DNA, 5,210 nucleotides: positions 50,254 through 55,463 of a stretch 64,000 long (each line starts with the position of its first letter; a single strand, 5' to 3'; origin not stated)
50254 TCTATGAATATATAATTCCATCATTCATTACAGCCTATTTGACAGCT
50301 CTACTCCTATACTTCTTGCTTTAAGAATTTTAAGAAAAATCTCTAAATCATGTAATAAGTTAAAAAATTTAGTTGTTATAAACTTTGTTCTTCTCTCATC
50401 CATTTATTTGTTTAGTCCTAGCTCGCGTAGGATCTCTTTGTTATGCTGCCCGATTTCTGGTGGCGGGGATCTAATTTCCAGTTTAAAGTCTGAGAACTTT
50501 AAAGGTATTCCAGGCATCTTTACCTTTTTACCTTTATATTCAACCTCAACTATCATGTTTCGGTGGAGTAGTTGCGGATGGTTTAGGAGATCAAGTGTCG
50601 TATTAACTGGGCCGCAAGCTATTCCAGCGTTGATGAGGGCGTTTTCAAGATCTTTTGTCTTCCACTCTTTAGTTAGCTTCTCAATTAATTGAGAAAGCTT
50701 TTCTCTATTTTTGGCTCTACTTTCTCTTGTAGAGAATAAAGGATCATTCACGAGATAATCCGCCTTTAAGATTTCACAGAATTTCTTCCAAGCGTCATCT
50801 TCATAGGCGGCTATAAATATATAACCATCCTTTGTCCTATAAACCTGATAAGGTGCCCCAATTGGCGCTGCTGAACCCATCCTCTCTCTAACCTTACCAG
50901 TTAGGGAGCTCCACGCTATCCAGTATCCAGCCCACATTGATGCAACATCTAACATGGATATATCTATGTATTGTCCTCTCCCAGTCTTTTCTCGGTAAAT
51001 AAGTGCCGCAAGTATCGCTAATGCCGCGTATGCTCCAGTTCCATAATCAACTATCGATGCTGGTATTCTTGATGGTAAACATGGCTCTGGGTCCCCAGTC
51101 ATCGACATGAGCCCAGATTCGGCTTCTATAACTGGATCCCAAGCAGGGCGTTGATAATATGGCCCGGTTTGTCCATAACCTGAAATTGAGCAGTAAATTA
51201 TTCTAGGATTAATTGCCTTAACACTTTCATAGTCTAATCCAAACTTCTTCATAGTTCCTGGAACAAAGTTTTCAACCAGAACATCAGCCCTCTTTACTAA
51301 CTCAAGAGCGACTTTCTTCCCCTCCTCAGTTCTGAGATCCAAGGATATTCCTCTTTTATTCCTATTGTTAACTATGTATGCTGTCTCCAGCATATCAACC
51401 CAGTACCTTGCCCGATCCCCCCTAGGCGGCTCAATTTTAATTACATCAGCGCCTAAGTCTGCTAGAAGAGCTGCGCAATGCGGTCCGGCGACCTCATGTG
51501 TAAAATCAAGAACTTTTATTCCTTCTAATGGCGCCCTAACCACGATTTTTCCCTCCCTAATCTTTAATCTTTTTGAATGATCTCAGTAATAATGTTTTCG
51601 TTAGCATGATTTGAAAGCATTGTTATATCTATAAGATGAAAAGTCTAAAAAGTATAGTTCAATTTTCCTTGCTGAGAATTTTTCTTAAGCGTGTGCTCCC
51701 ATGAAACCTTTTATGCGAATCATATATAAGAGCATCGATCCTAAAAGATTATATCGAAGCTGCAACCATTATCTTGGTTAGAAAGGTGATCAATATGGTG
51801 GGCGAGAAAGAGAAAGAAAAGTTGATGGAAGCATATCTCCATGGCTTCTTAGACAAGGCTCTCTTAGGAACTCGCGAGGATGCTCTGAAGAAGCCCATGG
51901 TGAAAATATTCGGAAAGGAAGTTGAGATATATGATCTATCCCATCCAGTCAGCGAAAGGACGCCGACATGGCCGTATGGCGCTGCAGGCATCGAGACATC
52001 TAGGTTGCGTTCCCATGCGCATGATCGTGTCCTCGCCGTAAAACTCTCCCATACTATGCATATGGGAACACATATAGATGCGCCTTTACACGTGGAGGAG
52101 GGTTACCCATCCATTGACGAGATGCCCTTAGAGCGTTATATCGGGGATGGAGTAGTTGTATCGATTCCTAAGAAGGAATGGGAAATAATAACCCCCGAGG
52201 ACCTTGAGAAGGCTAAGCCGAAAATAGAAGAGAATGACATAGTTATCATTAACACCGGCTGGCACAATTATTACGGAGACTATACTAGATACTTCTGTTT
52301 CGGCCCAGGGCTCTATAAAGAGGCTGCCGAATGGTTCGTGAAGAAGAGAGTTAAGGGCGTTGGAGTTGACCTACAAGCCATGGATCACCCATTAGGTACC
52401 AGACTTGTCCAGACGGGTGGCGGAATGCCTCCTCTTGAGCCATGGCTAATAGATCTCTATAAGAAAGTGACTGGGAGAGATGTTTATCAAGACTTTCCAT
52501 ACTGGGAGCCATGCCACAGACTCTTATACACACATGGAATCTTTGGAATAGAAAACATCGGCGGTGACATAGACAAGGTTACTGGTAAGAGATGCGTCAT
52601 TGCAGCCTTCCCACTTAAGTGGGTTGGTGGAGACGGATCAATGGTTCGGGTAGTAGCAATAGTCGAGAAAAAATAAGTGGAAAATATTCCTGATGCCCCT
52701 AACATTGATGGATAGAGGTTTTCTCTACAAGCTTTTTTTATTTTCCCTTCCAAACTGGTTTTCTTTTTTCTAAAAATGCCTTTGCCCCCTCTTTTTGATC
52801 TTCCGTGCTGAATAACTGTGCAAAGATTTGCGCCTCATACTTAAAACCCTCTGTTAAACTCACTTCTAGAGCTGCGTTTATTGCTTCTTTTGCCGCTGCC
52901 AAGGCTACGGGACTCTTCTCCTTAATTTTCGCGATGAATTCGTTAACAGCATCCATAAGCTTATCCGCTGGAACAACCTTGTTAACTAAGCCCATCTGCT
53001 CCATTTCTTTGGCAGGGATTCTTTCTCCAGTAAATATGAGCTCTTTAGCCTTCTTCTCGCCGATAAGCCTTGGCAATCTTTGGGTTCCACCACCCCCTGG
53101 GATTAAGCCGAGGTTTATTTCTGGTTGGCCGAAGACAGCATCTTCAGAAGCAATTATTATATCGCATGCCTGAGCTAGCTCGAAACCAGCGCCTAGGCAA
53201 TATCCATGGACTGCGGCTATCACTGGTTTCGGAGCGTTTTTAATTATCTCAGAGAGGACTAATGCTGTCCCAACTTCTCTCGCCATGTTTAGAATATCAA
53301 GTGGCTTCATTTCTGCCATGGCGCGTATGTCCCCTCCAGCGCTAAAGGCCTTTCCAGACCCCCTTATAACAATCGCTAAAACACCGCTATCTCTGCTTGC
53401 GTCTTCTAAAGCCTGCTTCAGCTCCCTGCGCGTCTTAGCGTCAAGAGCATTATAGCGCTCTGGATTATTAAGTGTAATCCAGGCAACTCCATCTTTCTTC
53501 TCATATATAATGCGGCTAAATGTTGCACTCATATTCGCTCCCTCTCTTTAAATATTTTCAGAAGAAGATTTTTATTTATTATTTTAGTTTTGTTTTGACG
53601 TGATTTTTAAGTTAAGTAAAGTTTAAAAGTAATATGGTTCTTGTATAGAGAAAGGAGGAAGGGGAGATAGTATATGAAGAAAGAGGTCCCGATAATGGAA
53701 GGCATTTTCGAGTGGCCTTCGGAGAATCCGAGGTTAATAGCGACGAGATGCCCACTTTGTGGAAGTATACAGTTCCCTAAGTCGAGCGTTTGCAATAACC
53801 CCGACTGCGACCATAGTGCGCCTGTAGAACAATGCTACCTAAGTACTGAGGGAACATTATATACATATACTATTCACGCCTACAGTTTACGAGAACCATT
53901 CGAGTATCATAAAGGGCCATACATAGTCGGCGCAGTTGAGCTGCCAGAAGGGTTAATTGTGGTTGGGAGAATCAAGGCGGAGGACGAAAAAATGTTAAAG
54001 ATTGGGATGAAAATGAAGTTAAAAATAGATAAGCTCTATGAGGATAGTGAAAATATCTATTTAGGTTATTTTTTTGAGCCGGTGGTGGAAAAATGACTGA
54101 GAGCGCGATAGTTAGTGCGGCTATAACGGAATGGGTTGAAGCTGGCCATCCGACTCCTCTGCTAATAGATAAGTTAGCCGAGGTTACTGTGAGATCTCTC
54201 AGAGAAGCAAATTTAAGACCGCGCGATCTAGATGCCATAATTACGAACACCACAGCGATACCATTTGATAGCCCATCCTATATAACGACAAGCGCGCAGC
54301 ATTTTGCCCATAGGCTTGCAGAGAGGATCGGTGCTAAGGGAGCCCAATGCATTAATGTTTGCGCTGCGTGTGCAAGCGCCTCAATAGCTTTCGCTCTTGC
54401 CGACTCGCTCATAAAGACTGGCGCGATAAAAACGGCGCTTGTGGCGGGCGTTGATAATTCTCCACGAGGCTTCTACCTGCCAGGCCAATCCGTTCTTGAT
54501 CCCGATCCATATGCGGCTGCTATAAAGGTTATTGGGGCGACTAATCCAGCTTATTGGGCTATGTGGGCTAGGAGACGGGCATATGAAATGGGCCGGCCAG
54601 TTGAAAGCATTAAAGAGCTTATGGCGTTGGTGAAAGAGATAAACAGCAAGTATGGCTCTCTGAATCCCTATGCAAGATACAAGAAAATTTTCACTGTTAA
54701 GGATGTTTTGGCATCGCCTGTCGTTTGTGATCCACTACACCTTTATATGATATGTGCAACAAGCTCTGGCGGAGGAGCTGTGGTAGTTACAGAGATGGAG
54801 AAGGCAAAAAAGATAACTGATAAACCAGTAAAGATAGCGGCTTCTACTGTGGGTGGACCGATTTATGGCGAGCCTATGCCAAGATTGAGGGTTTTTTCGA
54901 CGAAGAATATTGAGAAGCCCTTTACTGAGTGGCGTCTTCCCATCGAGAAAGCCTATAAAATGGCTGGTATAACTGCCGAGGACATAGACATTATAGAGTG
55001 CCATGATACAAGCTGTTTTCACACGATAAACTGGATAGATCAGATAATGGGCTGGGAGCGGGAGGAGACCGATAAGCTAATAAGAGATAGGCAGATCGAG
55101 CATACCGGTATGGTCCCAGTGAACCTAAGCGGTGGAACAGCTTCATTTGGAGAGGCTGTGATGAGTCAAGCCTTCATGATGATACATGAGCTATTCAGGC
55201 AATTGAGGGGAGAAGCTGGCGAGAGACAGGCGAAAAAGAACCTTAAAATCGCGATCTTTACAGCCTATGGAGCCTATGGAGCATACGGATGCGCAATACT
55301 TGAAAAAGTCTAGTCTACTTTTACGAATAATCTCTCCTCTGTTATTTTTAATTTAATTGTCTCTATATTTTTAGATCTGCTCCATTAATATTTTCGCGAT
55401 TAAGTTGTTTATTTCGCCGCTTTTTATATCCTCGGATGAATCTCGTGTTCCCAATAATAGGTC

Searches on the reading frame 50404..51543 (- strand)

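Call 3: search_protein_families(library=pfam, proteins=[window:50404-51543:-], max_evalue=0.01)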
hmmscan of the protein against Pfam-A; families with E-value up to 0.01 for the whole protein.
window:50404-51543:- (379 aa): 1 family
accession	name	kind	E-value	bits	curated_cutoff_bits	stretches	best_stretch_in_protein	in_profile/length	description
PF02515.22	CoA_transf_3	-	5e-131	437.6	23.3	1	6-368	1-366/366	CoA-transferase family III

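Call 4: search_protein_families(library=ncbifam, proteins=[window:50404-51543:-], max_evalue=0.01)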
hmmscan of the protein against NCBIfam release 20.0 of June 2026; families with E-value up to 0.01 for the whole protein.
window:50404-51543:- (379 aa): 7 families
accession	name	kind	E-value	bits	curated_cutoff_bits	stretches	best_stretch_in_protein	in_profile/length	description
NF052585.1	SucGlutTfsCaiB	equivalog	1.5e-95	320.1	750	1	3-376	5-389/394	succinate--glutarate CoA-transferase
NF041294.1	Scnl_mescCoAtase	equivalog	6.8e-80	269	700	1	6-372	4-380/381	succinyl-CoA:mesaconate CoA-transferase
TIGR03253.1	oxalate_frc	equivalog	2.1e-79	267.2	504.2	2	4-199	2-201/416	formyl-CoA transferase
NF003809.0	PRK05398.1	subfamily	1.6e-78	264.1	442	2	4-199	3-202/416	formyl-CoA transferase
NF008511.0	PRK11430.1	equivalog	6e-78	262.6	522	1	3-374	7-378/381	CoA:oxalate CoA-transferase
NF002914.1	PRK03525.1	equivalog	5.7e-44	150.6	413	1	5-378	9-384/400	L-carnitine CoA-transferase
TIGR04253.1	mesacon_CoA_iso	equivalog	3.3e-16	59.3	725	1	6-375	3-383/403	2-methylfumaryl-CoA isomerase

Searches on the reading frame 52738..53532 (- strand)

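Call 3: search_protein_families(library=pfam, proteins=[window:52738-53532:-], max_evalue=0.01)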
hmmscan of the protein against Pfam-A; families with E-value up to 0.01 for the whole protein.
window:52738-53532:- (264 aa): 2 families
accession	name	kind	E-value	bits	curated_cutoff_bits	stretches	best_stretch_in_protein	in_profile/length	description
PF00378.25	ECH_1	-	9.7e-79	264.7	27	1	11-263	1-250/251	Enoyl-CoA hydratase/isomerase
PF16113.10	ECH_2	-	2.1e-45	156.2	27.2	2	17-198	2-183/335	Enoyl-CoA hydratase/isomerase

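Call 4: search_protein_families(library=ncbifam, proteins=[window:52738-53532:-], max_evalue=0.01)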
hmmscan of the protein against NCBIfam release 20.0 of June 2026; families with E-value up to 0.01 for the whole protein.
window:52738-53532:- (264 aa): 73 families (the best 25 are shown)
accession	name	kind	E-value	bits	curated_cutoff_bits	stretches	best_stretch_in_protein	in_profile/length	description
NF004517.0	PRK05862.1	equivalog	1.4e-80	270.5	396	1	4-262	2-255/257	enoyl-CoA hydratase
NF004475.0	PRK05809.1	subfamily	4.9e-79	265.5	394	1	5-263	3-259/260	short-chain-enoyl-CoA hydratase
NF007239.0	PRK09674.1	equivalog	1.6e-75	253.9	371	1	6-264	4-257/257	2,3-dehydroadipyl-CoA hydratase PaaF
NF006007.0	PRK08138.1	subfamily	3.5e-75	252.8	355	1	9-264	11-261/261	enoyl-CoA hydratase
NF051848.1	EnCoAHydtEchA19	equivalog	8.6e-74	248.3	400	1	9-264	3-258/258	enoyl-CoA hydratase EchA19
NF005802.0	PRK07657.1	equivalog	7.5e-71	238.7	363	1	12-264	10-260/260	enoyl-CoA hydratase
NF005803.0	PRK07658.1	equivalog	8.8e-71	238.3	313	1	9-264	5-257/257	enoyl-CoA hydratase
NF042430.2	EnCoAhydt_DpgD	equivalog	1.1e-65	221.6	400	1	10-263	1-257/258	enoyl-CoA-hydratase DpgD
NF004634.0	PRK05980.1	equivalog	5.4e-65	219.4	375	1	8-262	5-261/263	crotonase/enoyl-CoA hydratase family protein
NF005073.0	PRK06495.1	subfamily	1.5e-64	217.8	296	1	11-264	9-257/257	enoyl-CoA hydratase/isomerase family protein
NF006100.0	PRK08252.1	subfamily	3.7e-63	213.5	282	1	7-264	4-254/254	crotonase/enoyl-CoA hydratase family protein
NF006566.0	PRK09076.1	subfamily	1.1e-62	212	286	1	6-262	5-258/260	enoyl-CoA hydratase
NF046063.1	oxepin_alt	equivalog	1.1e-61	208.5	300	1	11-259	5-253/254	oxepin-CoA hydrolase, alternative type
NF006008.0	PRK08139.1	equivalog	1.7e-60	204.8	313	1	8-263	13-265/266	enoyl-CoA hydratase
NF004781.0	PRK06127.1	subfamily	7.7e-60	202.8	291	1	6-264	11-269/269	enoyl-CoA hydratase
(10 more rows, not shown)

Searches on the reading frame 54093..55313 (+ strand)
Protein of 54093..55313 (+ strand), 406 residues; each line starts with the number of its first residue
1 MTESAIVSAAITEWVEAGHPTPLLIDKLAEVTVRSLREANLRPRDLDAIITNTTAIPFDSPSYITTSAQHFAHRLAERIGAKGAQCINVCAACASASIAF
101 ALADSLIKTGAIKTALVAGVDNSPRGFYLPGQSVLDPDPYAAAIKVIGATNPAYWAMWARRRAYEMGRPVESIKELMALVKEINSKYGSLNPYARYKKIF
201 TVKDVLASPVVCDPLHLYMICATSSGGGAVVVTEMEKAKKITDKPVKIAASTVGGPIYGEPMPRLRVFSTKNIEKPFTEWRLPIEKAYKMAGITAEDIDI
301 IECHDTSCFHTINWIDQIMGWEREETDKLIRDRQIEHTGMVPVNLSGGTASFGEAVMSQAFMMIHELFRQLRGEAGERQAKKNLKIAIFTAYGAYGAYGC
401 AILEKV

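Call 3: search_protein_families(library=pfam, proteins=[window:54093-55313:+], max_evalue=0.01)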
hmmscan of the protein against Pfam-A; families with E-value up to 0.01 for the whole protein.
window:54093-55313:+ (406 aa): 5 families
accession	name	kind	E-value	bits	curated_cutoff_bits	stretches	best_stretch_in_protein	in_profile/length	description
PF22691.2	Thiolase_C_1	-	3.4e-24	85.6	28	1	277-398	17-136/144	Thiolase C-terminal domain-like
PF08545.16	ACP_syn_III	-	1e-05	25.7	24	1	89-123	3-37/80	3-Oxoacyl-[acyl-carrier-protein (ACP)] synthase III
PF00109.32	ketoacyl-synt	-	8.6e-05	22.7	20.8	1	60-121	143-202/252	Beta-ketoacyl synthase, N-terminal domain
PF02801.28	Ketoacyl-synt_C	-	0.00041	20.8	20.8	0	284-307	31-54/119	Beta-ketoacyl synthase, C-terminal domain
PF00108.29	Thiolase_N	-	0.005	16.7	26.4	0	5-121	2-113/260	Thiolase, N-terminal domain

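Call 4: search_protein_families(library=ncbifam, proteins=[window:54093-55313:+], max_evalue=0.01)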
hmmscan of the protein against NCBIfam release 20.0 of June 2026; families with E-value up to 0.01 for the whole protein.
window:54093-55313:+ (406 aa): 34 families (the best 25 are shown)
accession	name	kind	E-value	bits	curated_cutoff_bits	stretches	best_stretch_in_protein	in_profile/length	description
NF004715.0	PRK06059.1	equivalog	2.4e-84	283.6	424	1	33-402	32-396/399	lipid-transfer protein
NF004720.0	PRK06064.1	subfamily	1.4e-51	175.5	420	1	24-400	22-381/389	thiolase domain-containing protein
NF053570.1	AcCoTHIOL_METTL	equivalog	1.4e-44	152.5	600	1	1-397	1-374/385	acetyl-CoA acetyltransferase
NF004810.0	PRK06157.1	equivalog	9.2e-39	133.7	403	1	26-393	29-382/400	acetyl-CoA acetyltransferase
NF004811.0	PRK06158.1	subfamily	3.6e-36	125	421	1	3-393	9-367/384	acetyl-CoA acetyltransferase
NF009228.0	PRK12578.1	subfamily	6.4e-36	123.8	485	1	71-400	62-381/387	thiolase domain-containing protein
NF006102.0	PRK08256.1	subfamily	3.9e-33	115.1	436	1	74-402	63-389/394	lipid-transfer protein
NF053628.1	BnzsclthlBbsBGT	equivalog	4.7e-30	104.6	750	1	85-390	76-366/389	benzoylsuccinyl-CoA thiolase subunit BbsB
NF004982.0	PRK06365.1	equivalog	8.8e-29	100.8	695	1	77-398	83-420/430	thiolase domain-containing protein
NF004721.0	PRK06065.1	equivalog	5.4e-28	97.9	455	1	172-396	166-383/393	thiolase domain-containing protein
NF006010.0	PRK08142.1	subfamily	3e-27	95.4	462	1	100-395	89-373/388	thiolase domain-containing protein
NF005704.0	PRK07516.1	subfamily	1.3e-26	93.5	412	1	26-405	24-387/389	thiolase domain-containing protein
NF005892.0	PRK07855.1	subfamily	2.3e-26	92.6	469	1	29-380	31-367/390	lipid-transfer protein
NF004722.0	PRK06066.1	equivalog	2.9e-23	82.5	516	1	173-384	160-364/385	thiolase domain-containing protein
NF006180.0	PRK08313.1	subfamily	1.4e-22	80.1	514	1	28-398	29-376/389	thiolase domain-containing protein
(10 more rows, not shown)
